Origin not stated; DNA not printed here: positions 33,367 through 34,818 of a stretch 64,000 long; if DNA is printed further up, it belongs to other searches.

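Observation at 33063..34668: Orphan radical SAM protein (Cx3Cx2C plus a C-terminal SPASM/twitch-like Cys cluster) flanked by a TM2 protein and a secreted S9 peptidase, with no obvious substrate gene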

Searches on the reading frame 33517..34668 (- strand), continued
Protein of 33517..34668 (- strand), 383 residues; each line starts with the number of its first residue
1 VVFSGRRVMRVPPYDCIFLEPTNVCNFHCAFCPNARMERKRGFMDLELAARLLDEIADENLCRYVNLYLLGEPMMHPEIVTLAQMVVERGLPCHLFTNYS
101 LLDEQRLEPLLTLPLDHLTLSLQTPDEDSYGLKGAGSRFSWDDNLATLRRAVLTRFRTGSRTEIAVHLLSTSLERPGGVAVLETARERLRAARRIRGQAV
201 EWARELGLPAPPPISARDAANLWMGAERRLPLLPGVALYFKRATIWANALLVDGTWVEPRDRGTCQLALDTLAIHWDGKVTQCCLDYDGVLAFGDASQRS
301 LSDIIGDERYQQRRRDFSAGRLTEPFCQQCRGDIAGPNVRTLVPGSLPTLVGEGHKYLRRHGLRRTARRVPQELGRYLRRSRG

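Call 50: search_protein_families(library=ncbifam, proteins=[P0081, P0082, P0083, P0084, P0085, P0087, P0091, P0096, P0108, P0124], max_evalue=1e-10)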
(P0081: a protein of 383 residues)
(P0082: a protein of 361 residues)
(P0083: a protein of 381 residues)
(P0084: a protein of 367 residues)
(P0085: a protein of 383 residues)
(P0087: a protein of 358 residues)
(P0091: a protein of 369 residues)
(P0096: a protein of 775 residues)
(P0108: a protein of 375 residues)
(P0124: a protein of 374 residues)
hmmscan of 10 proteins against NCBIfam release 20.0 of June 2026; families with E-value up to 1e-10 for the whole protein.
P0081 (383 aa): 6 families
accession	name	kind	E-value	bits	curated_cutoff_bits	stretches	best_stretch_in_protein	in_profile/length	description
TIGR04317.1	W_rSAM_matur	equivalog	4.5e-24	85.2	380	1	6-152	3-145/349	tungsten cofactor oxidoreductase radical SAM maturase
TIGR04321.1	spiroSPASM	subfamily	6.5e-16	58.1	250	1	11-98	235-326/510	spiro-SPASM protein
TIGR04311.1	rSAM_Geo_metal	subfamily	1.4e-11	44.1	400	0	9-126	5-124/423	radical SAM/SPASM family putative metalloenzyme maturase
TIGR04055.1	rSAM_NirJ2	equivalog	2.5e-11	43.7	500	0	12-309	5-281/326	putative heme d1 biosynthesis radical SAM protein NirJ2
NF038283.1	viperin_w_prok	equivalog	3.8e-11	42.7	180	1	13-147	8-151/281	viperin family antiviral radical SAM protein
TIGR04133.1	rSAM_w_lipo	hypoth_equivalog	5.5e-11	42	425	0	4-146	21-163/350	TIGR04133 family radical SAM/SPASM protein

P0082 (361 aa): 13 families
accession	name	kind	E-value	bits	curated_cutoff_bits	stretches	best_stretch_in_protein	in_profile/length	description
TIGR04317.1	W_rSAM_matur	equivalog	6.5e-25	88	380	1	4-153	5-152/349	tungsten cofactor oxidoreductase radical SAM maturase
TIGR04545.1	rSAM_ahbD_hemeb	equivalog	2.9e-17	63.1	500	1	6-154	3-150/339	heme b synthase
TIGR04055.1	rSAM_NirJ2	equivalog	2.3e-15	57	500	1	10-143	7-138/326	putative heme d1 biosynthesis radical SAM protein NirJ2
TIGR02666.1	moaA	equivalog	1.6e-14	53.6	284.05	1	4-159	11-171/336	GTP 3',8-cyclase MoaA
TIGR04053.2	TIGR04053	equivalog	2e-13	50.4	395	1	5-158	10-165/366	TIGR04053 family radical SAM/SPASM domain-containing protein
TIGR04054.1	rSAM_NirJ1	equivalog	5.1e-13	48.4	650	1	8-157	41-186/387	putative heme d1 biosynthesis radical SAM protein NirJ1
TIGR04251.1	SCM_rSAM_ScmF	equivalog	3.5e-12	46.4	400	1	5-156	6-155/353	SynChlorMet cassette radical SAM/SPASM protein ScmF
TIGR04466.1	rSAM_BlsE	equivalog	8.1e-12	45.2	400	1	3-138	3-134/327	cytosylglucuronate decarboxylase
TIGR03962.1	mycofact_rSAM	equivalog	1.3e-11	44.2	265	1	7-146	16-153/339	mycofactocin radical SAM maturase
TIGR02668.1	moaA_archaeal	equivalog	1.8e-11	43.6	325.25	1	7-144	14-149/303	GTP 3',8-cyclase MoaA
TIGR04133.1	rSAM_w_lipo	hypoth_equivalog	5.5e-11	42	425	0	4-139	25-161/350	TIGR04133 family radical SAM/SPASM protein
TIGR04321.1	spiroSPASM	subfamily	7.3e-11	41.4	250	0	4-124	232-363/510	spiro-SPASM protein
TIGR04347.1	pseudo_SAM_Halo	equivalog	8.3e-11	41.8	525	0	8-145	43-178/390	TIGR04347 family pseudo-SAM/SPASM protein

P0083 (381 aa): 6 families
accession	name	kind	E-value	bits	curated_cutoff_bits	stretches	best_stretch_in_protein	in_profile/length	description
TIGR04317.1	W_rSAM_matur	equivalog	9.5e-26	90.7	380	1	8-151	6-145/349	tungsten cofactor oxidoreductase radical SAM maturase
NF050035.1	rSAM_WgK_link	exception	4.2e-13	49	650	0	10-97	13-100/367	radical SAM/SPASM peptide maturase WgkB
TIGR04321.1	spiroSPASM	subfamily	5.6e-12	45.1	250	0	10-103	235-331/510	spiro-SPASM protein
NF033640.1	N_Twi_rSAM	subfamily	1.4e-11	44.2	170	0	259-326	4-70/398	twitch domain-containing radical SAM protein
NF038283.1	viperin_w_prok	equivalog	2.3e-11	43.4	180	1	12-100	8-101/281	viperin family antiviral radical SAM protein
TIGR04311.1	rSAM_Geo_metal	subfamily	8.1e-11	41.6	400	0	8-123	5-121/423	radical SAM/SPASM family putative metalloenzyme maturase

P0084 (367 aa): 7 families
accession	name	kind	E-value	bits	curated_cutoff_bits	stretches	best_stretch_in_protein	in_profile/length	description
TIGR04317.1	W_rSAM_matur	equivalog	9.3e-24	84.2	380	1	1-317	6-304/349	tungsten cofactor oxidoreductase radical SAM maturase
TIGR04545.1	rSAM_ahbD_hemeb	equivalog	1.3e-12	47.8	500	1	3-155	4-147/339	heme b synthase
TIGR04321.1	spiroSPASM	subfamily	2.3e-12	46.3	250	0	3-122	235-357/510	spiro-SPASM protein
TIGR04055.1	rSAM_NirJ2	equivalog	1.3e-11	44.6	500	0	5-145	6-136/326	putative heme d1 biosynthesis radical SAM protein NirJ2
NF033640.1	N_Twi_rSAM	subfamily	3.1e-11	43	170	0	4-160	116-285/398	twitch domain-containing radical SAM protein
TIGR04251.1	SCM_rSAM_ScmF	equivalog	4.5e-11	42.7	400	0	2-149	7-148/353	SynChlorMet cassette radical SAM/SPASM protein ScmF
NF038283.1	viperin_w_prok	equivalog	7e-11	41.8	180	1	5-114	8-114/281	viperin family antiviral radical SAM protein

P0085 (383 aa): 13 families
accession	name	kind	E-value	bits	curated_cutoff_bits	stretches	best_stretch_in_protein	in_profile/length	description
TIGR04317.1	W_rSAM_matur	equivalog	1.6e-21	76.8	380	1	8-149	6-142/349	tungsten cofactor oxidoreductase radical SAM maturase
NF045574.1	sacti_mat_StsB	exception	5.2e-16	58.5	625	0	12-117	102-204/466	StsB family radical SAM/SPASM domain sactipeptide maturase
NF033640.1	N_Twi_rSAM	subfamily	1.2e-15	57.5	170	1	259-327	3-70/398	twitch domain-containing radical SAM protein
TIGR04055.1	rSAM_NirJ2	equivalog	9.9e-15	54.9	500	1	11-121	5-112/326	putative heme d1 biosynthesis radical SAM protein NirJ2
TIGR04054.1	rSAM_NirJ1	equivalog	9.6e-14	50.8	650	1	4-120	35-148/387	putative heme d1 biosynthesis radical SAM protein NirJ1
TIGR04546.1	rSAM_ahbC_deAc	equivalog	5.4e-13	48.5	650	1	7-119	40-150/390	12,18-didecarboxysiroheme deacetylase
TIGR04347.1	pseudo_SAM_Halo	equivalog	5.9e-13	48.8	525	1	7-154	39-182/390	TIGR04347 family pseudo-SAM/SPASM protein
TIGR04051.1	rSAM_NirJ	equivalog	2.6e-12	46.4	515.45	1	7-154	3-146/354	heme d1 biosynthesis radical SAM protein NirJ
TIGR04545.1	rSAM_ahbD_hemeb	equivalog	4.3e-12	46.1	500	1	11-142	5-133/339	heme b synthase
TIGR04303.1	GeoRSP_rSAM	equivalog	4.7e-12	46.1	400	1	11-116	10-110/325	GeoRSP system radical SAM/SPASM protein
TIGR04321.1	spiroSPASM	subfamily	5.2e-12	45.2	250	0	3-129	228-364/510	spiro-SPASM protein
TIGR04311.1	rSAM_Geo_metal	subfamily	1.1e-11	44.4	400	0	5-123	2-121/423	radical SAM/SPASM family putative metalloenzyme maturase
TIGR04251.1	SCM_rSAM_ScmF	equivalog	3.5e-11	43.1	400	0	10-327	8-312/353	SynChlorMet cassette radical SAM/SPASM protein ScmF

P0087 (358 aa): 21 families
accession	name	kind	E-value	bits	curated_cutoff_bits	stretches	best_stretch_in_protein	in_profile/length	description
TIGR04317.1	W_rSAM_matur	equivalog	2.8e-24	85.9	380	1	8-156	2-142/349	tungsten cofactor oxidoreductase radical SAM maturase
TIGR04054.1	rSAM_NirJ1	equivalog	1.1e-20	73.6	650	1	14-149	40-166/387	putative heme d1 biosynthesis radical SAM protein NirJ1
TIGR04055.1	rSAM_NirJ2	equivalog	2.6e-19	69.9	500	1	16-144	6-125/326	putative heme d1 biosynthesis radical SAM protein NirJ2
TIGR04321.1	spiroSPASM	subfamily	9.8e-19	67.4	250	1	13-116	234-334/510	spiro-SPASM protein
TIGR04545.1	rSAM_ahbD_hemeb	equivalog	1.7e-18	67.2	500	1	14-143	4-125/339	heme b synthase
NF033640.1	N_Twi_rSAM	subfamily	3.5e-18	65.9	170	1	264-334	3-72/398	twitch domain-containing radical SAM protein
TIGR04546.1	rSAM_ahbC_deAc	equivalog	1.1e-17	64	650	1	14-143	43-163/390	12,18-didecarboxysiroheme deacetylase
NF038283.1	viperin_w_prok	equivalog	5.1e-17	62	180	1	16-134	8-125/281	viperin family antiviral radical SAM protein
TIGR04347.1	pseudo_SAM_Halo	equivalog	1e-14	54.6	525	1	7-135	38-155/390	TIGR04347 family pseudo-SAM/SPASM protein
TIGR04133.1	rSAM_w_lipo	hypoth_equivalog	1.2e-14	54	425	1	2-144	16-152/350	TIGR04133 family radical SAM/SPASM protein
TIGR02109.1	PQQ_syn_pqqE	equivalog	2.3e-14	53.1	381.35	1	11-131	8-120/358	pyrroloquinoline quinone biosynthesis protein PqqE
TIGR04051.1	rSAM_NirJ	equivalog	2.6e-14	53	515.45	1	15-138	7-122/354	heme d1 biosynthesis radical SAM protein NirJ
TIGR04311.1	rSAM_Geo_metal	subfamily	1.1e-13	51.1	400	0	12-148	5-137/423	radical SAM/SPASM family putative metalloenzyme maturase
TIGR02668.1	moaA_archaeal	equivalog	4.8e-13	48.7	325.25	1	9-133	9-125/303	GTP 3',8-cyclase MoaA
TIGR03962.1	mycofact_rSAM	equivalog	1.9e-12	47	265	1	12-127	14-120/339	mycofactocin radical SAM maturase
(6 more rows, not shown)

P0091 (369 aa): 14 families
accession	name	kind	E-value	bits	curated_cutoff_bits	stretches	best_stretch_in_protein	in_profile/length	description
TIGR04317.1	W_rSAM_matur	equivalog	4e-22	78.8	380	1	7-132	6-125/349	tungsten cofactor oxidoreductase radical SAM maturase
TIGR04311.1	rSAM_Geo_metal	subfamily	2.5e-15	56.5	400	1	7-144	5-139/423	radical SAM/SPASM family putative metalloenzyme maturase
NF050035.1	rSAM_WgK_link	exception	5.9e-15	55.1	650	1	6-133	10-133/367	radical SAM/SPASM peptide maturase WgkB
NF033640.1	N_Twi_rSAM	subfamily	1e-14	54.5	170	1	245-312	4-70/398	twitch domain-containing radical SAM protein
NF038283.1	viperin_w_prok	equivalog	8.3e-14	51.4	180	1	11-117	8-116/281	viperin family antiviral radical SAM protein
TIGR04347.1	pseudo_SAM_Halo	equivalog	9.8e-13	48.1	525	1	9-137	42-165/390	TIGR04347 family pseudo-SAM/SPASM protein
TIGR04321.1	spiroSPASM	subfamily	1.1e-12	47.5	250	0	7-107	233-334/510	spiro-SPASM protein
TIGR02668.1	moaA_archaeal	equivalog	7e-12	44.9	325.25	1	2-125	7-126/303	GTP 3',8-cyclase MoaA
TIGR04546.1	rSAM_ahbC_deAc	equivalog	7.3e-12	44.8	650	0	10-133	44-162/390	12,18-didecarboxysiroheme deacetylase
TIGR04055.1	rSAM_NirJ2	equivalog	8.6e-12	45.2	500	0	7-123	2-113/326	putative heme d1 biosynthesis radical SAM protein NirJ2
TIGR03962.1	mycofact_rSAM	equivalog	1.1e-11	44.5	265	0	7-156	14-156/339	mycofactocin radical SAM maturase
TIGR04054.1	rSAM_NirJ1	equivalog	1.5e-11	43.6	650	0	9-139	40-165/387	putative heme d1 biosynthesis radical SAM protein NirJ1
TIGR04545.1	rSAM_ahbD_hemeb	equivalog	2.6e-11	43.6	500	0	7-134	2-125/339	heme b synthase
NF001199.0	PRK00164.2-1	equivalog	3.3e-11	42.9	231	1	2-126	9-129/308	GTP 3',8-cyclase MoaA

P0096 (775 aa): 8 families
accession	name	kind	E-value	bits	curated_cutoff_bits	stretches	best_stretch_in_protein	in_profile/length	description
TIGR04317.1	W_rSAM_matur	equivalog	9.1e-26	90.8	380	1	416-610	2-194/349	tungsten cofactor oxidoreductase radical SAM maturase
NF047676.1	TeichurnBiosyTuaH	equivalog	5.2e-23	81.6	550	1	107-391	84-380/384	teichuronic acid biosynthesis protein TuaH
NF033640.1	N_Twi_rSAM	subfamily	3.7e-16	59.2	170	0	668-738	3-72/398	twitch domain-containing radical SAM protein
NF038283.1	viperin_w_prok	equivalog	4.3e-12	45.8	180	1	424-537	8-126/281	viperin family antiviral radical SAM protein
TIGR04311.1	rSAM_Geo_metal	subfamily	6.3e-12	45.2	400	0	420-525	5-112/423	radical SAM/SPASM family putative metalloenzyme maturase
TIGR03962.1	mycofact_rSAM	equivalog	1.2e-11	44.4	265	1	420-525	14-117/339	mycofactocin radical SAM maturase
TIGR04545.1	rSAM_ahbD_hemeb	equivalog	2.1e-11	43.9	500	0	420-530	2-111/339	heme b synthase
TIGR04064.1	rSAM_nif11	equivalog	5.6e-11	41.8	518.7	1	399-557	59-226/459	nif11-like peptide radical SAM maturase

P0108 (375 aa): 5 families
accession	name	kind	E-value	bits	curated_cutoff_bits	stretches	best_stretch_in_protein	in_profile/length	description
TIGR04321.1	spiroSPASM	subfamily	3.5e-18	65.6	250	0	12-147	233-377/510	spiro-SPASM protein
TIGR04317.1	W_rSAM_matur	equivalog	5.1e-18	65.3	380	1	13-160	7-153/349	tungsten cofactor oxidoreductase radical SAM maturase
NF001199.0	PRK00164.2-1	equivalog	9.4e-12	44.7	231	1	9-147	11-146/308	GTP 3',8-cyclase MoaA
TIGR02109.1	PQQ_syn_pqqE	equivalog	1.9e-11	43.5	381.35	0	14-123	11-119/358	pyrroloquinoline quinone biosynthesis protein PqqE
TIGR02668.1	moaA_archaeal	equivalog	7e-11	41.6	325.25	0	9-146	9-143/303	GTP 3',8-cyclase MoaA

P0124 (374 aa): 3 families
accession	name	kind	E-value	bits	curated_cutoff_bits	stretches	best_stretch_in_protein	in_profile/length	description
TIGR04317.1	W_rSAM_matur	equivalog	4.6e-22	78.6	380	1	7-182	3-172/349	tungsten cofactor oxidoreductase radical SAM maturase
NF033640.1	N_Twi_rSAM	subfamily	1.9e-13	50.3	170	0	261-351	3-91/398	twitch domain-containing radical SAM protein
TIGR04251.1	SCM_rSAM_ScmF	equivalog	9.3e-12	45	400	0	6-92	2-91/353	SynChlorMet cassette radical SAM/SPASM protein ScmF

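Call 53: find_encoding_contigs(protein=P0081, flank=10000, max_places=3)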
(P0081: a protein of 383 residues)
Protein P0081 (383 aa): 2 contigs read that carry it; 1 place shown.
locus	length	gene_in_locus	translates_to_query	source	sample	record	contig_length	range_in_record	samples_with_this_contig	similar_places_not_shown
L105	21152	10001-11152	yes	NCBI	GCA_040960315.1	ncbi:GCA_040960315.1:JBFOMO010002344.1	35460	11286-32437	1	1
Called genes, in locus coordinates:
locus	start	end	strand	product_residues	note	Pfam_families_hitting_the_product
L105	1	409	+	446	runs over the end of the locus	PF04932:Wzy_C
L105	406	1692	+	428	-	PF00535:Glycos_transf_2 (weak), PF01209:Ubie_methyltran (weak), PF13489:Methyltransf_23, PF08241:Methyltransf_11, PF08242:Methyltransf_12, PF13649:Methyltransf_25, PF13847:Methyltransf_31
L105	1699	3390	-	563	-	-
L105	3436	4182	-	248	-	PF08241:Methyltransf_11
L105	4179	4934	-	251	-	PF13489:Methyltransf_23, PF02353:CMAS (weak), PF05175:MTS (weak), PF00398:RrnaAD (weak), PF13847:Methyltransf_31, PF08241:Methyltransf_11, PF08242:Methyltransf_12, PF13649:Methyltransf_25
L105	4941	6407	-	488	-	PF13489:Methyltransf_23, PF07021:MetW (weak), PF13847:Methyltransf_31, PF08241:Methyltransf_11, PF08242:Methyltransf_12, PF13649:Methyltransf_25, PF00535:Glycos_transf_2, PF10111:Glyco_tranf_2_2, +1 more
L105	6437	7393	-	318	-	PF04321:RmlD_sub_bind (weak), PF01370:Epimerase, PF16363:GDP_Man_Dehyd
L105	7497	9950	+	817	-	-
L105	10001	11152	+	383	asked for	PF04055:Radical_SAM, PF13186:SPASM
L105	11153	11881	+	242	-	PF00535:Glycos_transf_2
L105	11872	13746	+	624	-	PF20604:DUF6798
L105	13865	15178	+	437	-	PF13173:AAA_14, PF13635:DUF4143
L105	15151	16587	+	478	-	PF01943:Polysacc_synt, PF13440:Polysacc_synt_3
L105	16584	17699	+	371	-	PF13439:Glyco_transf_4, PF00534:Glycos_transf_1 (weak), PF13692:Glyco_trans_1_4, PF13524:Glyco_trans_1_2 (weak)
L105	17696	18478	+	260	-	PF13489:Methyltransf_23, PF03848:TehB (weak), PF13847:Methyltransf_31 (weak), PF08241:Methyltransf_11 (weak), PF08242:Methyltransf_12, PF13649:Methyltransf_25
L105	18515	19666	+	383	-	PF13439:Glyco_transf_4, PF13579:Glyco_trans_4_4, PF00534:Glycos_transf_1, PF13692:Glyco_trans_1_4, PF13524:Glyco_trans_1_2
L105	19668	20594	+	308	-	PF01209:Ubie_methyltran, PF13489:Methyltransf_23, PF13649:Methyltransf_25, PF13847:Methyltransf_31, PF08241:Methyltransf_11, PF08242:Methyltransf_12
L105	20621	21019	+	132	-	-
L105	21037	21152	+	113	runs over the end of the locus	-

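Call 54: find_encoding_contigs(protein=P0091, flank=10000, max_places=3)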
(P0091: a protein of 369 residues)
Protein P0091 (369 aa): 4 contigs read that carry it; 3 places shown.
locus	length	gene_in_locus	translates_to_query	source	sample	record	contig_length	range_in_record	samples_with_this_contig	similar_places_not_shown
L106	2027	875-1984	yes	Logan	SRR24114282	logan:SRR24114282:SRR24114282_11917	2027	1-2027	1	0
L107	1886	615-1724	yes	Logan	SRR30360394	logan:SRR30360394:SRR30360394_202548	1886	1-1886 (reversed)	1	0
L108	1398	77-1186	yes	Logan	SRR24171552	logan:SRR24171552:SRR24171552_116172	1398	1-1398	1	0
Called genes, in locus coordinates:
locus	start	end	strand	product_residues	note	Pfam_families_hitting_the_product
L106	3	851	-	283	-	?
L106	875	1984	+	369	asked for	PF04055:Radical_SAM, PF13186:SPASM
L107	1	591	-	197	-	?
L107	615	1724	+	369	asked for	PF04055:Radical_SAM, PF13186:SPASM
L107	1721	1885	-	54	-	?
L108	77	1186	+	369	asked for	PF04055:Radical_SAM, PF13186:SPASM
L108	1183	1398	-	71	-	?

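Call 57: search_protein_families(library=pfam, proteins=[L002:6462-7721:+, L002:8650-9828:+, L002:10699-12732:+, L002:12722-13900:+, L002:13897-14994:+, L001:31-1659:+, L001:2613-3899:-, L001:5798-7438:-, L106:3-851:-, L105:7497-9950:+], max_evalue=0.0001)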
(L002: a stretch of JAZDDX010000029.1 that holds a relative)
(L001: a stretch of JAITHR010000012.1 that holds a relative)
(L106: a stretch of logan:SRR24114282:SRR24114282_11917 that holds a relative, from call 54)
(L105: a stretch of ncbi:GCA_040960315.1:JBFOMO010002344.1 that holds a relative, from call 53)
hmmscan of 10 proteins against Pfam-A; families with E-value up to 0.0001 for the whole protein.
L002:6462-7721:+ (419 aa): 2 families
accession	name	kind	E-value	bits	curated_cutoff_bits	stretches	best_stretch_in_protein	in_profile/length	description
PF00464.25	SHMT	-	2.4e-170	566.9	27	1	8-384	1-399/399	Serine hydroxymethyltransferase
PF00155.27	Aminotran_1_2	-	6.5e-08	32.6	19.7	1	93-372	69-354/361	Aminotransferase class I and II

L002:8650-9828:+ (392 aa): 5 families
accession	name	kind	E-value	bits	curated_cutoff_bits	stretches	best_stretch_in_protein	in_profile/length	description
PF13692.12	Glyco_trans_1_4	-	1.1e-33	116.9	27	1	222-360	1-140/142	Glycosyl transferases group 1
PF00534.26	Glycos_transf_1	-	2.4e-32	112.3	26.4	1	213-369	6-165/172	Glycosyl transferases group 1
PF13579.12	Glyco_trans_4_4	-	1.5e-13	51.8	29.7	1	41-198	1-158/158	Glycosyl transferase 4-like domain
PF13439.12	Glyco_transf_4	-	1.1e-12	48.8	28.5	1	41-199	2-166/170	Glycosyltransferase Family 4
PF20706.3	GT4-conflict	-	2.1e-06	27.4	26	1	192-338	169-323/385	Family 4 Glycosyltransferase in conflict systems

L002:10699-12732:+ (677 aa): 1 family
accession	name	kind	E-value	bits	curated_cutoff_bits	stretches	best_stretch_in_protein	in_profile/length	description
PF04055.27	Radical_SAM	-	8.6e-19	68.8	29.5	1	362-521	2-166/166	Radical SAM superfamily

L002:12722-13900:+ (392 aa): 1 family
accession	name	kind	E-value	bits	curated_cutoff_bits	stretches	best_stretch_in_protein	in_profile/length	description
PF04101.22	Glyco_tran_28_C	-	3.8e-07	30.7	22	1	232-358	14-145/166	Glycosyltransferase family 28 C-terminal domain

L002:13897-14994:+ (365 aa): 5 families
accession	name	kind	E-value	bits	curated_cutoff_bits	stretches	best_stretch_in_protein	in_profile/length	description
PF13579.12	Glyco_trans_4_4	-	1.1e-19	71.7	29.7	1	16-173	1-157/158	Glycosyl transferase 4-like domain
PF13439.12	Glyco_transf_4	-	2.4e-17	63.9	28.5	1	16-178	2-169/170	Glycosyltransferase Family 4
PF00534.26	Glycos_transf_1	-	9.3e-12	45.3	26.4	1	195-317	22-143/172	Glycosyl transferases group 1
PF13692.12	Glyco_trans_1_4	-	1.1e-11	45.6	27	1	192-315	5-125/142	Glycosyl transferases group 1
PF13477.12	Glyco_trans_4_2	-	3.1e-05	24.6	23.4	1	23-151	14-139/139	Glycosyl transferase 4-like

L001:31-1659:+ (542 aa): 1 family
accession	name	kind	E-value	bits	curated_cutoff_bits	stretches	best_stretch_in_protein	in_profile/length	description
PF00593.30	TonB_dep_Rec_b-barrel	-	1.7e-20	74.7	27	1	71-513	42-435/436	TonB dependent receptor-like, beta-barrel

L001:2613-3899:- (428 aa): 0 families

L001:5798-7438:- (546 aa): 1 family
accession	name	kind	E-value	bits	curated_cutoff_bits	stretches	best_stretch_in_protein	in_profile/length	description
PF01409.25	tRNA-synt_2d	-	1.9e-73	247.4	19.8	1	254-522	2-243/246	tRNA synthetases class II core domain (F)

L106:3-851:- (283 aa): 2 families
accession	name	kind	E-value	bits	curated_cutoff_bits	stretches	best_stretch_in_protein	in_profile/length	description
PF07728.20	AAA_5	-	5.5e-08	33.4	22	1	42-172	2-122/139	AAA domain (dynein-related subfamily)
PF00004.35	AAA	-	2.5e-05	25.1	21.2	1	42-152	1-104/131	ATPase family associated with various cellular activities (AAA)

L105:7497-9950:+ (817 aa): 0 families
